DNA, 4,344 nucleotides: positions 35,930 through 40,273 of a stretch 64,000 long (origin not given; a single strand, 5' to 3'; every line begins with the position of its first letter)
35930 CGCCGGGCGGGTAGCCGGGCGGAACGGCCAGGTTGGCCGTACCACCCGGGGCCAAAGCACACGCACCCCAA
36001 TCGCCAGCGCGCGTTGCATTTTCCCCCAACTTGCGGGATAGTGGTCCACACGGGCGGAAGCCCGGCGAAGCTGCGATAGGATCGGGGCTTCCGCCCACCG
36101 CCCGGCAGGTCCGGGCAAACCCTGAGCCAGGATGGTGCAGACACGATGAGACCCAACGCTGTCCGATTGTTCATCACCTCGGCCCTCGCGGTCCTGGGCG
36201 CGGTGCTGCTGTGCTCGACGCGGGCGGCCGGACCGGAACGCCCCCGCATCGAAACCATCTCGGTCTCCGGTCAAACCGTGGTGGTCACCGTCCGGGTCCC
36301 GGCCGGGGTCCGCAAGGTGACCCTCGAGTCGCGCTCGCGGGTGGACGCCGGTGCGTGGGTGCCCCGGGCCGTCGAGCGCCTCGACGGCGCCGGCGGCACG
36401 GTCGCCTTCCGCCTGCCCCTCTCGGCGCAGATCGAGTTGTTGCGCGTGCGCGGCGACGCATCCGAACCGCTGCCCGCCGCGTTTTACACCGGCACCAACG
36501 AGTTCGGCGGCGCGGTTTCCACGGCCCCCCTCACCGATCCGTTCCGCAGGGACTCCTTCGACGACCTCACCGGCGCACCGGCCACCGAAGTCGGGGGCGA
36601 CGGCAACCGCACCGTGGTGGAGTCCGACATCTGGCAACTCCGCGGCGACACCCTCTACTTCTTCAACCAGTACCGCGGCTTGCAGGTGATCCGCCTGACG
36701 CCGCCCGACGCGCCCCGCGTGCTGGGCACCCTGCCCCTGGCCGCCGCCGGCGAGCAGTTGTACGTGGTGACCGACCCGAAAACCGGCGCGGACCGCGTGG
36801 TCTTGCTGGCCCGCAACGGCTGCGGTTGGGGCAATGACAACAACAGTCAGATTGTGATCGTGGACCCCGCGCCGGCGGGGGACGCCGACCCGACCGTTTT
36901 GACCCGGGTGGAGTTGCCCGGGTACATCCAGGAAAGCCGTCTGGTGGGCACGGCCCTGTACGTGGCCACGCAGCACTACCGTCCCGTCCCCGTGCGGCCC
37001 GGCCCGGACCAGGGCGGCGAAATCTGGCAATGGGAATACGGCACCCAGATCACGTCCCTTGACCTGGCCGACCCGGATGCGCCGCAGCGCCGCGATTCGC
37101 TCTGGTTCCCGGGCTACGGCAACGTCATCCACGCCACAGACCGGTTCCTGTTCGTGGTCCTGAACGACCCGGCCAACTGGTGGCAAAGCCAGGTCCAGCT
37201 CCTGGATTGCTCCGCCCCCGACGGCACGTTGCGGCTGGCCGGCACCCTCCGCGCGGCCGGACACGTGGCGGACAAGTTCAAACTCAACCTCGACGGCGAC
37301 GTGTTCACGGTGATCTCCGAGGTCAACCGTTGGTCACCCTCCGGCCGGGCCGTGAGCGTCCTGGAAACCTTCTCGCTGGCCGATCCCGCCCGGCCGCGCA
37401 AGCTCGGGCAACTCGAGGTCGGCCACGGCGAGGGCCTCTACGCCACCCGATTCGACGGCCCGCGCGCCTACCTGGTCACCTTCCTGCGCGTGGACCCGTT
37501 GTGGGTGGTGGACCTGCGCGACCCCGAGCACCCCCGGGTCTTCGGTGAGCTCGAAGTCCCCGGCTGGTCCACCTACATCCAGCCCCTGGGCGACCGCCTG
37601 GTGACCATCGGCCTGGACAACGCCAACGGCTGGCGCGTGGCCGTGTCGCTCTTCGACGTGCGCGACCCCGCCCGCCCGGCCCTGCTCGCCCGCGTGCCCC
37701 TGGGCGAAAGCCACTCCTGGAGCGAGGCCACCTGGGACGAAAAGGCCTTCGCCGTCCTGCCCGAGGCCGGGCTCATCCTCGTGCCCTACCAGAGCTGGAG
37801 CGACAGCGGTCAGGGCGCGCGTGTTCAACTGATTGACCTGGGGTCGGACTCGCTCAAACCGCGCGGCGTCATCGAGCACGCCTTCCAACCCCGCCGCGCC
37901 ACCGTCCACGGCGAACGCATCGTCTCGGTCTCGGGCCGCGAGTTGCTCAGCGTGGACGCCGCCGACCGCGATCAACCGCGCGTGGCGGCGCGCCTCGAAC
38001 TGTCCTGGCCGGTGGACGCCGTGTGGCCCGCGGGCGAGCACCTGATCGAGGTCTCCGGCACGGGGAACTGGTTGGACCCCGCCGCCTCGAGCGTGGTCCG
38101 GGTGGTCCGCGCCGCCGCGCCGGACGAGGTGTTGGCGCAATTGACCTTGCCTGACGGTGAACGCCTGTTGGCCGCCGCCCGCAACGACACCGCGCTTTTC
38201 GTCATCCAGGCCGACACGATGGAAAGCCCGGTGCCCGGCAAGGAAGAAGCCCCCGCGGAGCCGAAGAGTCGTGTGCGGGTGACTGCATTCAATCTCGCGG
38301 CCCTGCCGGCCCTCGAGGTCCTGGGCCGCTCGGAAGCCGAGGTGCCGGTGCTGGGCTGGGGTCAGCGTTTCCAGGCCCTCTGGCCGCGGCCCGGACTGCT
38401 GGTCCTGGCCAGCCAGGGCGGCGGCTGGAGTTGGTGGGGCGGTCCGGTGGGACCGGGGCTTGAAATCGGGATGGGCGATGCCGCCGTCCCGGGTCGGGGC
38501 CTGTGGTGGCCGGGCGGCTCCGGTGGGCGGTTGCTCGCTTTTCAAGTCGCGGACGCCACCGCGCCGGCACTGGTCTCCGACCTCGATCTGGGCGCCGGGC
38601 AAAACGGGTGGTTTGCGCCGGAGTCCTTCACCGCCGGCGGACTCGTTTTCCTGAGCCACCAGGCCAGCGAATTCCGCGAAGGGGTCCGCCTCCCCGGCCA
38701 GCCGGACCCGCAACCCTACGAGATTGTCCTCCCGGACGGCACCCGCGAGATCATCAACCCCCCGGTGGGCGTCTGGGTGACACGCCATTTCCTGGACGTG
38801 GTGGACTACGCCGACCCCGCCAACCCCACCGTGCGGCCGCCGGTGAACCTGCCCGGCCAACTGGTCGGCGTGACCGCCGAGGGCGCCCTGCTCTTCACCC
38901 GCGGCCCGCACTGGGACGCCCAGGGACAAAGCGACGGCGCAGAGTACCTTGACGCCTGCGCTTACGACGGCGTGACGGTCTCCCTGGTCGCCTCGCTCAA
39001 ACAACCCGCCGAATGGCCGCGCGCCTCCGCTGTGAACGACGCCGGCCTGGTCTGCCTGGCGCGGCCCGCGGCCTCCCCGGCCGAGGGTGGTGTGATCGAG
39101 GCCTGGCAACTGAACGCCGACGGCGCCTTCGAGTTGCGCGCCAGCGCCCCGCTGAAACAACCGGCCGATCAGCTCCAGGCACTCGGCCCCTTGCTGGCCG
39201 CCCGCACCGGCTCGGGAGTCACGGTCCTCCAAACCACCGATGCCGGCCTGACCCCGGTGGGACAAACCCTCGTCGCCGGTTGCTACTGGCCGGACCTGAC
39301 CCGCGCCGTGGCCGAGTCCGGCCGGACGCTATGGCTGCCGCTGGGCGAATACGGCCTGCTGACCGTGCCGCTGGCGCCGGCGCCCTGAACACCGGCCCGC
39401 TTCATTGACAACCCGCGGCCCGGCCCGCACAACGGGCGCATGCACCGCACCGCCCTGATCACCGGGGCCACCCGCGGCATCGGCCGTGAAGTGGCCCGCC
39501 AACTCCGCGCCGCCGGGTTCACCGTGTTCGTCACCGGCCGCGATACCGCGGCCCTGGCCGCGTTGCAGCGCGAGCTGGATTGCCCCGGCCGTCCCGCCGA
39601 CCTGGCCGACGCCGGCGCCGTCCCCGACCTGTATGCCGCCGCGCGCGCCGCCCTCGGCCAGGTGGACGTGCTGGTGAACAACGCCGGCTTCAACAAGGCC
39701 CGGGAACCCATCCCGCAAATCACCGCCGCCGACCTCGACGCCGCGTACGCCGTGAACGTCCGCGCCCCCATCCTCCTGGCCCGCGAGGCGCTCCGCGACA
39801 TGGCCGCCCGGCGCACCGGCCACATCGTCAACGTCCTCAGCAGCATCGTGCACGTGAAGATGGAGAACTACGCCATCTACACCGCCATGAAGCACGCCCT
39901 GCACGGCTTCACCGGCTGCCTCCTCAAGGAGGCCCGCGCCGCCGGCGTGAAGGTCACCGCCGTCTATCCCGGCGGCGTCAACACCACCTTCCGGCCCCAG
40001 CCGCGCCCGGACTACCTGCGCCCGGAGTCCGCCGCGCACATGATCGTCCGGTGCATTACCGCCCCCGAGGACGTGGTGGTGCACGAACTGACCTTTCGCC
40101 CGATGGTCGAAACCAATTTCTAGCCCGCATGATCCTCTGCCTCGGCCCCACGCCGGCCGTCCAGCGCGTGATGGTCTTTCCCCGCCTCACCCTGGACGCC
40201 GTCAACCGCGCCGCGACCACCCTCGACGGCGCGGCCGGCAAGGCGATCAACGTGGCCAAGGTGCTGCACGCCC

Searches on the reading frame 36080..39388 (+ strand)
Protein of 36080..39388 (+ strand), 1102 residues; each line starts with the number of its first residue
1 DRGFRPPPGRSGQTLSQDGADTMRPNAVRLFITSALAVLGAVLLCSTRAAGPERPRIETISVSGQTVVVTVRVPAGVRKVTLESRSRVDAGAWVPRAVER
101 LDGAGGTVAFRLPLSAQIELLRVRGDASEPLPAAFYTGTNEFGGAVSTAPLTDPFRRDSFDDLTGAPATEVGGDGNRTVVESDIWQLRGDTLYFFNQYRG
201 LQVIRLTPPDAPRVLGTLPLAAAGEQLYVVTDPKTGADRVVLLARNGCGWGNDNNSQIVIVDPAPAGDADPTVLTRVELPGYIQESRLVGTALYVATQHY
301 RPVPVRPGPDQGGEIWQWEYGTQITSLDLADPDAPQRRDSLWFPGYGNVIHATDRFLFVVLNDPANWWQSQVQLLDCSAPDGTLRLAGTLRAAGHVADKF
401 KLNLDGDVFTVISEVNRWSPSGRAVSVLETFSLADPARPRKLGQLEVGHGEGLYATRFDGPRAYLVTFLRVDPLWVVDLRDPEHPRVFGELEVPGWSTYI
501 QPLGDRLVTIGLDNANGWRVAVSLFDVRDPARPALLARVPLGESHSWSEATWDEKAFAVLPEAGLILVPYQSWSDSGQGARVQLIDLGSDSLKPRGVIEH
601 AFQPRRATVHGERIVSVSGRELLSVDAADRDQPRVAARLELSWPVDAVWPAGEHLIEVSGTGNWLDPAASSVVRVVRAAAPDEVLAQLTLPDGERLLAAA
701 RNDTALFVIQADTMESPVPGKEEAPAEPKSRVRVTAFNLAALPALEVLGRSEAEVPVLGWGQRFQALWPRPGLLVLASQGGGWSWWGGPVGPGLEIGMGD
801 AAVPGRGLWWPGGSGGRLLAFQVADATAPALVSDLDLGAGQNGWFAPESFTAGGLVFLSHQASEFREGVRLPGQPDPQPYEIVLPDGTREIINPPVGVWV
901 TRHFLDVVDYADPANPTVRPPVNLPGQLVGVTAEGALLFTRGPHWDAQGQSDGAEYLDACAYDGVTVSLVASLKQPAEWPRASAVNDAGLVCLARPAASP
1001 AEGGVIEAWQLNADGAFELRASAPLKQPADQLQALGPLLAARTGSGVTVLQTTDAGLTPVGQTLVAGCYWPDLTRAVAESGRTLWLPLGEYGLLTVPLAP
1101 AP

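Call 16: search_protein_families(library=pfam, proteins=[window:36080-39388:+], max_evalue=0.001)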
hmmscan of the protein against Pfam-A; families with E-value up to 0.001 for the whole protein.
window:36080-39388:+ (1102 aa): 1 family
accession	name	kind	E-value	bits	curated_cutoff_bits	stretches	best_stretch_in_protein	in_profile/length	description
PF09826.15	Beta_propel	-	8.7e-57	193.5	22.4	1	178-626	10-491/495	Beta propeller domain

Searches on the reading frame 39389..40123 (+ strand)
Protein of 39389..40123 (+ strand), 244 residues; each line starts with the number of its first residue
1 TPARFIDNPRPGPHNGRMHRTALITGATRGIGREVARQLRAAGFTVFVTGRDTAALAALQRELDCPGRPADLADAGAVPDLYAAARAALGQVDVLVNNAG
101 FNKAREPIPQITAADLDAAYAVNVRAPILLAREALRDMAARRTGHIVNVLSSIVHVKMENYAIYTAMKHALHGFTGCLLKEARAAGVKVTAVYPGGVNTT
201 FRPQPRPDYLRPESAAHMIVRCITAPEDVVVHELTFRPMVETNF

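Call 16: search_protein_families(library=pfam, proteins=[window:39389-40123:+], max_evalue=0.001)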
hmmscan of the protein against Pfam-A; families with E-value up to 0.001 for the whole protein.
window:39389-40123:+ (244 aa): 6 families
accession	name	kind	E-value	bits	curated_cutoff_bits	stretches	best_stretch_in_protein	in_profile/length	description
PF00106.31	adh_short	-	1.3e-45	155.8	26.6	1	21-204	2-189/195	short chain dehydrogenase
PF13561.12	adh_short_C2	-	2.8e-35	122.5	27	1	26-229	1-209/236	Enoyl-(Acyl carrier protein) reductase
PF08659.16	KR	-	1.7e-06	28.5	22.6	1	21-174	2-159/180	KR domain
PF23441.1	SDR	-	1e-05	25.5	27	1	91-201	90-198/258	SDR-like rossmann domain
PF04321.23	RmlD_sub_bind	-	0.0005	19.7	27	1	22-136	3-91/287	RmlD substrate binding domain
PF13460.12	NAD_binding_10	-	0.00054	20.3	27.2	1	26-132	1-98/184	NAD(P)H-binding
